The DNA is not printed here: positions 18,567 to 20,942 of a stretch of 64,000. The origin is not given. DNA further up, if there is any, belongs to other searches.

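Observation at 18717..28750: Nucleoside-type importer operon ending in an ADP-ribosylglycohydrolase fusion: candidate pathway for a modified riboside or ribosyl conjugate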

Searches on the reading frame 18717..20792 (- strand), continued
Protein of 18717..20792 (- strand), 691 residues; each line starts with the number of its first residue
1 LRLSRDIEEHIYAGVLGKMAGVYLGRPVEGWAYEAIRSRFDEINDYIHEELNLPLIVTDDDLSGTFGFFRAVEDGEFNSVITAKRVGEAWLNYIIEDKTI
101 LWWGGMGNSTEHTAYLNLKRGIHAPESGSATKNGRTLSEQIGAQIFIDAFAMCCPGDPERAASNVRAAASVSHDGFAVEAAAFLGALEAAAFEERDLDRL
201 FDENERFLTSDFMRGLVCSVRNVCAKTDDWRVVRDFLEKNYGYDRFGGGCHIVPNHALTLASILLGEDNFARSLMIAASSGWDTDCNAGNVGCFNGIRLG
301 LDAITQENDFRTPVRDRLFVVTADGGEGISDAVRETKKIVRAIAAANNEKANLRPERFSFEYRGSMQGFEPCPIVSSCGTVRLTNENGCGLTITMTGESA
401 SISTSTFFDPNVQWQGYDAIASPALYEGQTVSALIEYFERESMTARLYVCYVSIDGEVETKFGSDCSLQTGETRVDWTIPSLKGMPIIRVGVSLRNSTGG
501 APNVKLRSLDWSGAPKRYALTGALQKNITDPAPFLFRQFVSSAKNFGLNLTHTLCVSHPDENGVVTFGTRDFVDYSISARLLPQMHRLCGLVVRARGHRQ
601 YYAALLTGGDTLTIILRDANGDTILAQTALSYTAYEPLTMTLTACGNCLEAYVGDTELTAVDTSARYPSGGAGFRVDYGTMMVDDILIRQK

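Call 37: fold_search(model_id=the predicted structure, library=pdb)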
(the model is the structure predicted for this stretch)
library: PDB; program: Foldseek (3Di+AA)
matches with E <= 10: 1823; with E <= 0.001: 237
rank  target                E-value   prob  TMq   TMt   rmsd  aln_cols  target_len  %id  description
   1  3zr5_A                3.1e-11  1.00  0.23  0.25  15.4       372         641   13  STRUCTURE OF GALACTOCEREBROSIDASE FROM MOUSE (released 2011-09-28)
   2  4ccc_A                3.5e-11  1.00  0.23  0.25  15.1       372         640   13  STRUCTURE OF MOUSE GALACTOCEREBROSIDASE WITH 4NBDG: ENZYME-SUBSTRATE COMPLEX (released 2013-12-11)
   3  5nxb_A                1.2e-10  1.00  0.23  0.25  16.1       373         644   12  Mouse galactocerebrosidase in complex with saposin A (released 2017-05-24)
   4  1t5j                  1.2e-09  1.00  0.36  0.78   4.6       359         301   16  Crystal structure of ribosylglycohydrolase MJ1187 from Methanococcus jannaschii (released 2004-05-11)
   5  4xup_A                3.3e-08  1.00  0.17  0.32  13.8       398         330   10  Structure of the N-terminal CBM22-1-CBM22-2 tandem domain from Paenibacillus barcinonensis Xyn10C (released 2015-06-03)
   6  2woc_A                3.5e-08  1.00  0.33  0.73   5.7       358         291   16  Crystal Structure of the dinitrogenase reductase-activating glycohydrolase (DRAG) from Rhodospirillum rubrum (released 2009-08-11)
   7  4xup_D                4.4e-08  1.00  0.15  0.30  17.4       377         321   11  Structure of the N-terminal CBM22-1-CBM22-2 tandem domain from Paenibacillus barcinonensis Xyn10C (released 2015-06-03)
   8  8xks_Q                7.0e-08  1.00  0.38  0.64   6.0       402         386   13  The cryo-EM structure of Orf2971-FtsHi motor complex (released 2024-12-04)
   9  6g1q_B                8.1e-08  1.00  0.35  0.68   5.1       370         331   16  ADP-ribosylserine hydrolase ARH3 of Latimeria chalumnae in complex with ADP-ribose (released 2018-11-28)
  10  4xup_F                9.5e-08  1.00  0.16  0.31  16.6       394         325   10  Structure of the N-terminal CBM22-1-CBM22-2 tandem domain from Paenibacillus barcinonensis Xyn10C (released 2015-06-03)
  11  2woe_A                9.9e-08  1.00  0.32  0.72   5.6       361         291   16  Crystal Structure of the D97N variant of dinitrogenase reductase- activating glycohydrolase (DRAG) from Rhodospirillum (released 2009-08-18)
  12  6g1p_A                9.9e-08  1.00  0.35  0.67   5.4       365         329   15  Apo form of ADP-ribosylserine hydrolase ARH3 of Latimeria chalumnae (released 2018-11-28)
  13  3wv6_A                2.2e-07  1.00  0.14  0.31  16.6       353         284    8  Crystal Structure of a protease-resistant mutant form of human galectin-9 (released 2015-05-20)
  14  3g9d_A                2.5e-07  1.00  0.34  0.76   5.2       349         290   16  Crystal structure glycohydrolase (released 2009-07-14)
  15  4xup_B                2.5e-07  1.00  0.17  0.29  12.1       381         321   10  Structure of the N-terminal CBM22-1-CBM22-2 tandem domain from Paenibacillus barcinonensis Xyn10C (released 2015-06-03)
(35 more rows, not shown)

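Call 38: search_solved_structures(query=A2, max_evalue=1, show_alignments=4)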
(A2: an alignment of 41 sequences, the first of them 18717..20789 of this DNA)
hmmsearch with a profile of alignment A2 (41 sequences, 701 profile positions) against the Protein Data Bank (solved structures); distinct sequences matched with E-value up to 1: 4.
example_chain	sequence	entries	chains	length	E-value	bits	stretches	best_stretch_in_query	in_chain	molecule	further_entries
1t5j_A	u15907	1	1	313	1.2e-06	30.4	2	6-50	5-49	Hypothetical protein MJ1187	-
4b1l_A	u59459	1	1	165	0.0019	19.8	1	597-695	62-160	LEVANASE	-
4azz_A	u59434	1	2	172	0.002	19.8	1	597-696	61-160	LEVANASE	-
4b1m_A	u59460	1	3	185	0.0026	19.4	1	597-695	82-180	LEVANASE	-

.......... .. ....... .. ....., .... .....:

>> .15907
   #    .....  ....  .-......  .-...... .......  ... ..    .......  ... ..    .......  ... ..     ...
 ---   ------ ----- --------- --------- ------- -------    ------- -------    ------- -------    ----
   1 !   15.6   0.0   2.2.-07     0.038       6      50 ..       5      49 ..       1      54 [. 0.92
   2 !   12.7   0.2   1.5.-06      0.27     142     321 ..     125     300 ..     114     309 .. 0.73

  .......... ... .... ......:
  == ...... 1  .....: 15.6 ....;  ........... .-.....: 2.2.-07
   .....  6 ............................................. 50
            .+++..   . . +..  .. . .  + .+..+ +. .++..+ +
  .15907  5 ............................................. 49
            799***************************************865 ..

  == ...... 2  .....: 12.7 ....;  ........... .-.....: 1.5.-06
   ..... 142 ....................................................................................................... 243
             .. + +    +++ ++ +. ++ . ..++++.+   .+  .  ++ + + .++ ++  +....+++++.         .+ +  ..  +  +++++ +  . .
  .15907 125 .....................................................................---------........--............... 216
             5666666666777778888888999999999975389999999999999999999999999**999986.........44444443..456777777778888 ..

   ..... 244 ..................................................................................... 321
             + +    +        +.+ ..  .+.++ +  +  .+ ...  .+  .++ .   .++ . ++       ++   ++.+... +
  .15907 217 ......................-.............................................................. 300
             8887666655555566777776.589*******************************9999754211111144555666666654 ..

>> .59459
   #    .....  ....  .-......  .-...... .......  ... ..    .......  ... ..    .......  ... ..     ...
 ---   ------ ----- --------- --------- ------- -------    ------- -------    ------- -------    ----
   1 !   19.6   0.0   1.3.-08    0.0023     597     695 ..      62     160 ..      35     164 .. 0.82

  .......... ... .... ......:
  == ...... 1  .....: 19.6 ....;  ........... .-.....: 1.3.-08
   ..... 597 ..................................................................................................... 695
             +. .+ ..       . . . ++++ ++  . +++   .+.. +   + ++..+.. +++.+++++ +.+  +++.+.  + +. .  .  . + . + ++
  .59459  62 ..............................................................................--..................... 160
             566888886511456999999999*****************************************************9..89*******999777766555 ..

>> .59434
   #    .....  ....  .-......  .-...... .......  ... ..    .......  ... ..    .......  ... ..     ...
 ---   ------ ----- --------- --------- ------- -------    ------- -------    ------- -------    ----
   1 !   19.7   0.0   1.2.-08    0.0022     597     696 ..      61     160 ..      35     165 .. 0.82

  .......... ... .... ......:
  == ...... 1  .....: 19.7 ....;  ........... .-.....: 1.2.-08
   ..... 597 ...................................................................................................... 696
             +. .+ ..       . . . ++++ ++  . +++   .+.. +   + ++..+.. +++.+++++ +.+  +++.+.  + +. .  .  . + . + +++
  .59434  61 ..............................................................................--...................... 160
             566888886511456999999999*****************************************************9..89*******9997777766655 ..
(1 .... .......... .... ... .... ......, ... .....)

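Call 41: find_encoding_contigs(protein=P0001, flank=10000, max_places=2)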
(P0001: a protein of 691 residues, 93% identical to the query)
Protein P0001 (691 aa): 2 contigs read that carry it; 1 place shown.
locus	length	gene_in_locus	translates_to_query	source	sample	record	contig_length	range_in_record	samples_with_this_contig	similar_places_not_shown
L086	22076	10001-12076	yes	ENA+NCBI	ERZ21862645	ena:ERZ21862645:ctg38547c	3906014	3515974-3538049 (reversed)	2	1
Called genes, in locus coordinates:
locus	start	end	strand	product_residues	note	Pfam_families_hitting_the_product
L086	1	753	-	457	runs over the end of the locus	PF03486:HI0933_like (faint), PF07992:Pyr_redox_2, PF12831:FAD_oxidored (faint), PF13450:NAD_binding_8 (faint), PF13738:Pyr_redox_3, PF00070:Pyr_redox, PF02852:Pyr_redox_dim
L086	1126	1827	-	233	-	PF00027:cNMP_binding, PF13545:HTH_Crp_2, PF13730:HTH_36 (weak)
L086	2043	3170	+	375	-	PF02608:Bmp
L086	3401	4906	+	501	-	PF00005:ABC_tran, PF13304:AAA_21 (faint), PF00005:ABC_tran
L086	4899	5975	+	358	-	PF02653:BPD_transp_2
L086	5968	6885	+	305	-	PF02653:BPD_transp_2, PF01032:FecCD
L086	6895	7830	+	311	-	PF01156:IU_nuc_hydro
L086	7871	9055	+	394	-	-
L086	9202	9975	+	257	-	PF00135:COesterase (faint), PF20434:BD-FAE, PF07859:Abhydrolase_3, PF00326:Peptidase_S9, PF12146:Hydrolase_4 (faint), PF01738:DLH (faint)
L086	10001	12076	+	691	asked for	PF03747:ADP_ribosyl_GH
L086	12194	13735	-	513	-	-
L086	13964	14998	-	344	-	-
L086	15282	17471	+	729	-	PF00982:Glyco_transf_20, PF00534:Glycos_transf_1 (faint), PF02358:Trehalose_PPase, PF08282:Hydrolase_3 (faint)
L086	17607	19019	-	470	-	PF00224:PK, PF02887:PK_C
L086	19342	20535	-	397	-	PF00480:ROK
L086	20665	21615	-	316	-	-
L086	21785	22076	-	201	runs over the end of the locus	PF16011:CBM9_2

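Call 48: search_solved_structures(query=L010:4530-5915:+, max_evalue=0.001)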
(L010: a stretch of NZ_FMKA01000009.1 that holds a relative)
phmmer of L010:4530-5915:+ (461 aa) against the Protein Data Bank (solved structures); distinct sequences matched with E-value up to 0.001: 28.
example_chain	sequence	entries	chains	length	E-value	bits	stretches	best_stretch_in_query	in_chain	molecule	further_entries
4g68_B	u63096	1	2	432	3.6e-15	59.1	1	27-283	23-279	ABC transporter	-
4g68_A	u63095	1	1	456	4.4e-15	58.8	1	26-282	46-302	ABC transporter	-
7eho_A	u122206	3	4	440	2.2e-12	49.9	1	84-307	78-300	Chitin oligosaccharide binding protein NagB2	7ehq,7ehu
7ehp_A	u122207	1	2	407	3.2e-11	46.1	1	89-354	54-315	chitin oligosaccahride binding protein NagB1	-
9lff_A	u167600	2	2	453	2.7e-09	39.7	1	44-247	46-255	SN-glycerol-3-phophate ABC transporter, periplasmic SN-glycerol-3-phosphate-binding protei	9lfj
4r9f_A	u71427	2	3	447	2.9e-08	36.4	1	2-183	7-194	MBP1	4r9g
8hqq_A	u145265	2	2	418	2e-07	33.5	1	37-205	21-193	Probable binding protein component of ABC sugar transporter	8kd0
1elj_A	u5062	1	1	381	8.5e-07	31.5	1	43-188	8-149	MALTODEXTRIN-BINDING PROTEIN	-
9h0n_A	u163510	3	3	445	8.5e-07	31.5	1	4-249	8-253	Extracellular solute-binding protein, family 1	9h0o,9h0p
3jzj_A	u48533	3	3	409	6e-06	28.7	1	45-187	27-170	Acarbose/maltose binding protein GacH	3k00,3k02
3uor_A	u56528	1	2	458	7.1e-06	28.5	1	35-186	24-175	ABC transporter sugar binding protein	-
3k01_A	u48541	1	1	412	7.1e-06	28.5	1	45-187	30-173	Acarbose/maltose binding protein GacH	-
2hq0_A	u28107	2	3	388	2.5e-05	26.7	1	85-219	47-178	Sugar ABC transporter, sugar-binding protein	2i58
2hfb_A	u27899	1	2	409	2.6e-05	26.6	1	74-219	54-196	Sugar ABC transporter, sugar-binding protein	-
2heu_A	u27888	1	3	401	2.8e-05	26.5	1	83-219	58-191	Sugar ABC transporter, sugar-binding protein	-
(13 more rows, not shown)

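Call 49: search_solved_structures(query=L015:13064-14218:+, max_evalue=0.001)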
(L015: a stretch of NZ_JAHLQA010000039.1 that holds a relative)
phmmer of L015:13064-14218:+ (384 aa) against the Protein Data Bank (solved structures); distinct sequences matched with E-value up to 0.001: 30.
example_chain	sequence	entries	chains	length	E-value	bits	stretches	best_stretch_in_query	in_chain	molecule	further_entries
2zj3_A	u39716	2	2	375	1.6e-16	63.7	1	42-356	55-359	Glucosamine--fructose-6-phosphate aminotransferase [isomerizing] 1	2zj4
2v4m_A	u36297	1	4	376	1.6e-16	63.7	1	42-356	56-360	GLUCOSAMINE--FRUCTOSE-6-PHOSPHATE AMINOTRANSFERASE [ISOMERIZING] 1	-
6r4h_A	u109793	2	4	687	2.4e-16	63.1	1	42-356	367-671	Glutamine--fructose-6-phosphate aminotransferase [isomerizing] 1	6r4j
6r4i_A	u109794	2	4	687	4.5e-16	62.2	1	42-356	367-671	Glutamine--fructose-6-phosphate aminotransferase [isomerizing] 1 | Glutamine--fructose-6-phosphate-aminotransferase [isomerizing] 1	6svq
7ndl_A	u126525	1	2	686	5.2e-16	62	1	42-356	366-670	Isoform 2 of Glutamine-fructose-6-phosphate aminotransferase [isomerizing] 1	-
6zmj_A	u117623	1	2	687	6.1e-16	61.8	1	42-356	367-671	Glutamine--fructose-6-phosphate aminotransferase [isomerizing] 1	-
6r4e_A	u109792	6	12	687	6.3e-16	61.7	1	42-356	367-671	Glutamine--fructose-6-phosphate aminotransferase [isomerizing] 1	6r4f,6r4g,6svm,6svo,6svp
6zmk_A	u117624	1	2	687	1.1e-15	60.9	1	42-356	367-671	Glutamine--fructose-6-phosphate aminotransferase [isomerizing] 1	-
3tbf_A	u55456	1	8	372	2.5e-12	49.9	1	43-356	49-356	Glucosamine--fructose-6-phosphate aminotransferase [isomerizing]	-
1moq_A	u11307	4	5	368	2.6e-12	49.8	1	45-356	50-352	GLUCOSAMINE 6-PHOSPHATE SYNTHASE | Glutamine--fructose-6-phosphate aminotransferase [isomerizing]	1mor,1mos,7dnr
1jxa_A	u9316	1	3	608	7.8e-12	48.3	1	45-356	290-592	glucosamine 6-phosphate synthase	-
4amv_A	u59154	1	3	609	7.8e-12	48.2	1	45-356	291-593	GLUCOSAMINE--FRUCTOSE-6-PHOSPHATE AMINOTRANSFERASE [ISOMER IZING]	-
2j6h_A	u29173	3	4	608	1.1e-11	47.8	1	45-356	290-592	GLUCOSAMINE-FRUCTOSE-6-PHOSPHATE AMINOTRANSFERASE | GLUCOSAMINE--FRUCTOSE-6-PHOSPHATE AMINOTRANSFERASE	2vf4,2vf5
3ooj_A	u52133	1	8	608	1.1e-11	47.8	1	45-356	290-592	Glucosamine/fructose-6-phosphate aminotransferase, isomerizing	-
2poc_A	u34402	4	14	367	4.4e-10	42.5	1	44-351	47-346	isomerase domain of glutamine-fructose-6-phosphate transaminase (isomerizing)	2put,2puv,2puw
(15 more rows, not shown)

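Call 74: search_protein_families(library=padloc, proteins=[window:18717-20792:-], max_evalue=0.001)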
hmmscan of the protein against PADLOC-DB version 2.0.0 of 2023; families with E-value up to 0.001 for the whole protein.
window:18717-20792:- (691 aa): 0 families
